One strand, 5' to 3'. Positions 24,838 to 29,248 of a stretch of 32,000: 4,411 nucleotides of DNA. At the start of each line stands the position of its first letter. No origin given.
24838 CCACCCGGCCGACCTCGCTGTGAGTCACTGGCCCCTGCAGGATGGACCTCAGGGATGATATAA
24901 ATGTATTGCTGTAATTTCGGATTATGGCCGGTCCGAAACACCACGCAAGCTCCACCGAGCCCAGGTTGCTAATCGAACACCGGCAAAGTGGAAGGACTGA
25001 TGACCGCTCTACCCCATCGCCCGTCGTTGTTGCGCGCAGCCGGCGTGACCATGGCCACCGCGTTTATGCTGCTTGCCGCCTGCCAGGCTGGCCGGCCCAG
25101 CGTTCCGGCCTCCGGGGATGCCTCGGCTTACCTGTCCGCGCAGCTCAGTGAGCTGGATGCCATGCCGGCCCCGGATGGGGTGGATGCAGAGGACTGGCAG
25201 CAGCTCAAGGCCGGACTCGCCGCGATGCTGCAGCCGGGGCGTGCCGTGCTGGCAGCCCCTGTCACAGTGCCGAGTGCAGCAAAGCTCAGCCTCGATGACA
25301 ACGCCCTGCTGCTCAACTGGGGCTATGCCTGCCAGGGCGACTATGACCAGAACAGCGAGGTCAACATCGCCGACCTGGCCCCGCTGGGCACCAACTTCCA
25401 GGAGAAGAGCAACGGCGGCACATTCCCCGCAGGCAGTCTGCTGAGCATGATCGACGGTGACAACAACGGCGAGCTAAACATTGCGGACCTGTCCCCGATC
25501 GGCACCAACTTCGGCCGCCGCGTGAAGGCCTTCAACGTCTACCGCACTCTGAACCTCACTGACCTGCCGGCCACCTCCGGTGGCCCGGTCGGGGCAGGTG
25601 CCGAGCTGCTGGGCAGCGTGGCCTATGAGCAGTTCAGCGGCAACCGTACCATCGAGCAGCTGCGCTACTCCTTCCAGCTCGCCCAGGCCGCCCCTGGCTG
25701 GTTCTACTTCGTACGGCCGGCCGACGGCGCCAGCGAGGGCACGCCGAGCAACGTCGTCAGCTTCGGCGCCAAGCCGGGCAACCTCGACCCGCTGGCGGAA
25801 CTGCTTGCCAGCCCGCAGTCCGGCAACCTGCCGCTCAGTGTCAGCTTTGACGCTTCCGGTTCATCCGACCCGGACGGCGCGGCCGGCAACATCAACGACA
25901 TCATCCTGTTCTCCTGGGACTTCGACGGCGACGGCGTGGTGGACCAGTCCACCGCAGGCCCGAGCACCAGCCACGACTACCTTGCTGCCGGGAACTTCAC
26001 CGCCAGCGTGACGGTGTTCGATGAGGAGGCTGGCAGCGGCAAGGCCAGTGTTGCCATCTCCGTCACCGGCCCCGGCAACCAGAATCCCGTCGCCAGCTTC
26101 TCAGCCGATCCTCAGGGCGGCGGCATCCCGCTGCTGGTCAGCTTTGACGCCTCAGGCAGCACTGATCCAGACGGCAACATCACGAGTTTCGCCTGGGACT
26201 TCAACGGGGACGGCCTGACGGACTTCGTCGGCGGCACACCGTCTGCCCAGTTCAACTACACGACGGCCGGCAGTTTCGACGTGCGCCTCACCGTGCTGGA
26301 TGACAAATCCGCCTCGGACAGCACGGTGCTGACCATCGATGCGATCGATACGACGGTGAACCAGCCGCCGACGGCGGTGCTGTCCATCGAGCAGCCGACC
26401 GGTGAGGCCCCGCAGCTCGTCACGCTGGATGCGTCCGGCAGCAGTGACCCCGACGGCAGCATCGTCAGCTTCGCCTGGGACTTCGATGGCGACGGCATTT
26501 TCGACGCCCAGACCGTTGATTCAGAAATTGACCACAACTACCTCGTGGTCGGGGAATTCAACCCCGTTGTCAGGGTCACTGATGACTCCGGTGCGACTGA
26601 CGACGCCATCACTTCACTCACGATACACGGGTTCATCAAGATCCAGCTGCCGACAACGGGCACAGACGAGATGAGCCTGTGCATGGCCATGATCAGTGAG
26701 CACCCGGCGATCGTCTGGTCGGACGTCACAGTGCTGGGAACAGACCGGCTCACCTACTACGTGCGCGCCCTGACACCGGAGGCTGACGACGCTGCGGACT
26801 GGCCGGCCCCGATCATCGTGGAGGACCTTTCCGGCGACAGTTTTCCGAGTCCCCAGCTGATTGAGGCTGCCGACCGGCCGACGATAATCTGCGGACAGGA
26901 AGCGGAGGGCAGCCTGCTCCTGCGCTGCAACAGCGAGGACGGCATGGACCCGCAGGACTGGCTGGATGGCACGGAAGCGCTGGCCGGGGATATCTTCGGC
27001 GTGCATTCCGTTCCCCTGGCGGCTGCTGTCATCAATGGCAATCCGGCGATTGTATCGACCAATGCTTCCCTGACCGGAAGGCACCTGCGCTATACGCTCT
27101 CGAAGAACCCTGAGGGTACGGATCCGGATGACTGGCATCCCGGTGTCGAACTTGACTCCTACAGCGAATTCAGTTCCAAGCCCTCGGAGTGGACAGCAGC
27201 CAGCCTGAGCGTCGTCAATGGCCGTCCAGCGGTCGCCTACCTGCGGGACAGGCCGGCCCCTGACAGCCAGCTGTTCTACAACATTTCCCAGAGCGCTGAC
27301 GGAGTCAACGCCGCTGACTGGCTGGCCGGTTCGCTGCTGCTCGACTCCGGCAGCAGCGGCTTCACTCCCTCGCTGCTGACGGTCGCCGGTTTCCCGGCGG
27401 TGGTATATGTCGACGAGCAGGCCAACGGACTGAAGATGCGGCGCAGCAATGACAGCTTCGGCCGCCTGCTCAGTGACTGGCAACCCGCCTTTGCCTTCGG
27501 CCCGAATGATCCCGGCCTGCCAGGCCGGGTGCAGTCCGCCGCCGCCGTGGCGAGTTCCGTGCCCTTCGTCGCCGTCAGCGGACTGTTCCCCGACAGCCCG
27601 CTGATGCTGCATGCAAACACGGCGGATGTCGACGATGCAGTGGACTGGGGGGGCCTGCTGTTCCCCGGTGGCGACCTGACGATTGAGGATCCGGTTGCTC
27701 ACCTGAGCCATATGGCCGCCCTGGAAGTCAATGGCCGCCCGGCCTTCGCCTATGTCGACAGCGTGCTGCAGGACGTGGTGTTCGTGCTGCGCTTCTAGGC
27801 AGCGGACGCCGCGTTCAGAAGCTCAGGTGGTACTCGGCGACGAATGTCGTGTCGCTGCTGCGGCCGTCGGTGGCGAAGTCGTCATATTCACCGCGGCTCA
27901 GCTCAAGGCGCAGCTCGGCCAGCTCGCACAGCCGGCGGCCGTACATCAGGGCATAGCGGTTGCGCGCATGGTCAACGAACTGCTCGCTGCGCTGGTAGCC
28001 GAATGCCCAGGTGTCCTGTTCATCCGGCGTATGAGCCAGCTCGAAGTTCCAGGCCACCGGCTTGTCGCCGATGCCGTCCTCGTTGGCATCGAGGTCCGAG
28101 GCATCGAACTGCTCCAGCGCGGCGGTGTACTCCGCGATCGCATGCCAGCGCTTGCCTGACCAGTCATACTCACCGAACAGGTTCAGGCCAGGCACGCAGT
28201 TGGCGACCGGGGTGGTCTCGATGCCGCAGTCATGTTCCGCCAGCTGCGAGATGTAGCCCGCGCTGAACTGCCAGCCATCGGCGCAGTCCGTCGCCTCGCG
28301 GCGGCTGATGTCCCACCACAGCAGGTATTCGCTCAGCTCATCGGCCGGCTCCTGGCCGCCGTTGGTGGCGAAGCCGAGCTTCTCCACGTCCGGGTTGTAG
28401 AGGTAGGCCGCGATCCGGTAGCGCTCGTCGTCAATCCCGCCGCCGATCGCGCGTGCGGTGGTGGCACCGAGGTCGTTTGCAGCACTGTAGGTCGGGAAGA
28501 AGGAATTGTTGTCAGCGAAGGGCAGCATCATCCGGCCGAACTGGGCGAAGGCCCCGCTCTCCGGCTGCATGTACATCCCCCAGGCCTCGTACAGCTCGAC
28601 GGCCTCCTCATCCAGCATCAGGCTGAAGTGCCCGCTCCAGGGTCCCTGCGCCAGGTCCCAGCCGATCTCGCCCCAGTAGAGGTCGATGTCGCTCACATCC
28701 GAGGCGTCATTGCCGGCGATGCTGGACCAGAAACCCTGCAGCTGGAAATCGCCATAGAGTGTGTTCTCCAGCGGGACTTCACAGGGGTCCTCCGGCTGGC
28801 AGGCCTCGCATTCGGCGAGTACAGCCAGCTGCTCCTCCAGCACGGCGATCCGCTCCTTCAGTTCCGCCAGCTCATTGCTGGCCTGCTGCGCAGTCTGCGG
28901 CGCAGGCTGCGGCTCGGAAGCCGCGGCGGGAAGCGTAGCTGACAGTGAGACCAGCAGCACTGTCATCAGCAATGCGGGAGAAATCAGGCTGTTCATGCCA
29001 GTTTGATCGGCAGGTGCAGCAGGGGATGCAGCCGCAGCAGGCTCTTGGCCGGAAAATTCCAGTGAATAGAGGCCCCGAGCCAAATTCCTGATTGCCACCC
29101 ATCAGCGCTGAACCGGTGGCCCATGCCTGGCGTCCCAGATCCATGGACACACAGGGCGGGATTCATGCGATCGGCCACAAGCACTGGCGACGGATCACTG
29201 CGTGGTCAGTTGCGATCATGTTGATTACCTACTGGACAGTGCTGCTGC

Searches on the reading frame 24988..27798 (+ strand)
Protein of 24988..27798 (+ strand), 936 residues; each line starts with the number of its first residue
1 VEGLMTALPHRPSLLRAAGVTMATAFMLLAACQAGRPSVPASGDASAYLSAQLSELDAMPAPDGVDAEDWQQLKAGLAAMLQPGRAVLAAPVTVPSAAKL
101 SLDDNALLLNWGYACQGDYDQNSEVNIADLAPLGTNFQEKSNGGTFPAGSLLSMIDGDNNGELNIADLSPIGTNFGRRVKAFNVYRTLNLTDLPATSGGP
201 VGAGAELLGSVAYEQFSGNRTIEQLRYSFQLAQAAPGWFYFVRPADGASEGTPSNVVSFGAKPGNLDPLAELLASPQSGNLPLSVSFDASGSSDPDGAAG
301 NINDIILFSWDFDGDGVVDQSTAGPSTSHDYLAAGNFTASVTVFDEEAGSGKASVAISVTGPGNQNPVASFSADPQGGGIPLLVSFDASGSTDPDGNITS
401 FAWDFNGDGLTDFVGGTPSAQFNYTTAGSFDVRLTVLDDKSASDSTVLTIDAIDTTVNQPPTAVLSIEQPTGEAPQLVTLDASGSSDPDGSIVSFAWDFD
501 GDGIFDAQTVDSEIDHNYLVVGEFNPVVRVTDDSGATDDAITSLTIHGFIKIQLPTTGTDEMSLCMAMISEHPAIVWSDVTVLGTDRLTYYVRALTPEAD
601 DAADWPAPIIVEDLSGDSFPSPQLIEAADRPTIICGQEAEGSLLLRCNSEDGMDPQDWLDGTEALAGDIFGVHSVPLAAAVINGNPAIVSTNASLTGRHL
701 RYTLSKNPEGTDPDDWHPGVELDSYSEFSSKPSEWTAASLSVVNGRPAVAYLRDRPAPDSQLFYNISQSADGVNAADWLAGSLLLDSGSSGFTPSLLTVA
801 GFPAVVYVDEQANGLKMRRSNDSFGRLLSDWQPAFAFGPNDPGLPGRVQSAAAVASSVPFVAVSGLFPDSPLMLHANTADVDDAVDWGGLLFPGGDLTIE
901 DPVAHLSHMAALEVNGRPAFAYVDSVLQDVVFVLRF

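Call 19: search_protein_families(library=pfam, proteins=[window:24988-27798:+], max_evalue=0.001)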
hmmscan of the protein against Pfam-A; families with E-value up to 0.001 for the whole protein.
window:24988-27798:+ (936 aa): 5 families
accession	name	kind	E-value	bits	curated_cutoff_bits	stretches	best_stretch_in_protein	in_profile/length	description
PF18911.6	PKD_4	-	1.5e-35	121.6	27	3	364-446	1-78/85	PKD domain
PF00801.26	PKD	-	2.5e-27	95.1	23.5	3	380-447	13-76/80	PKD domain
PF22352.2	K319L-like_PKD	-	8.3e-15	55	27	1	477-546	13-84/84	K319L-like, PKD domain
PF21027.3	Sde0182_C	-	6.4e-08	33.5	27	0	478-497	2-21/83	Cellulose-binding protein Sde0182, C-terminal domain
PF01839.29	FG-GAP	-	0.00026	21.3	22.1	0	397-428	3-32/37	FG-GAP repeat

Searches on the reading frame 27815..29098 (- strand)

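Call 19: search_protein_families(library=pfam, proteins=[window:27815-29098:-], max_evalue=0.001)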
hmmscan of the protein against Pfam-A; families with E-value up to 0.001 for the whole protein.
window:27815-29098:- (427 aa): 0 families

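Call 74: search_protein_families(library=ncbifam, proteins=[window:27815-29098:-], max_evalue=0.1)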
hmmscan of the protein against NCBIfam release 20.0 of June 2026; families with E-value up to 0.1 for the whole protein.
window:27815-29098:- (427 aa): 1 family
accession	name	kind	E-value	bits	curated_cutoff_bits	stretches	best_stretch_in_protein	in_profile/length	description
NF033652.1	LbtU_sider_porin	subfamily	2.1e-23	83.3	90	1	121-425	12-325/327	LbtU family siderophore porin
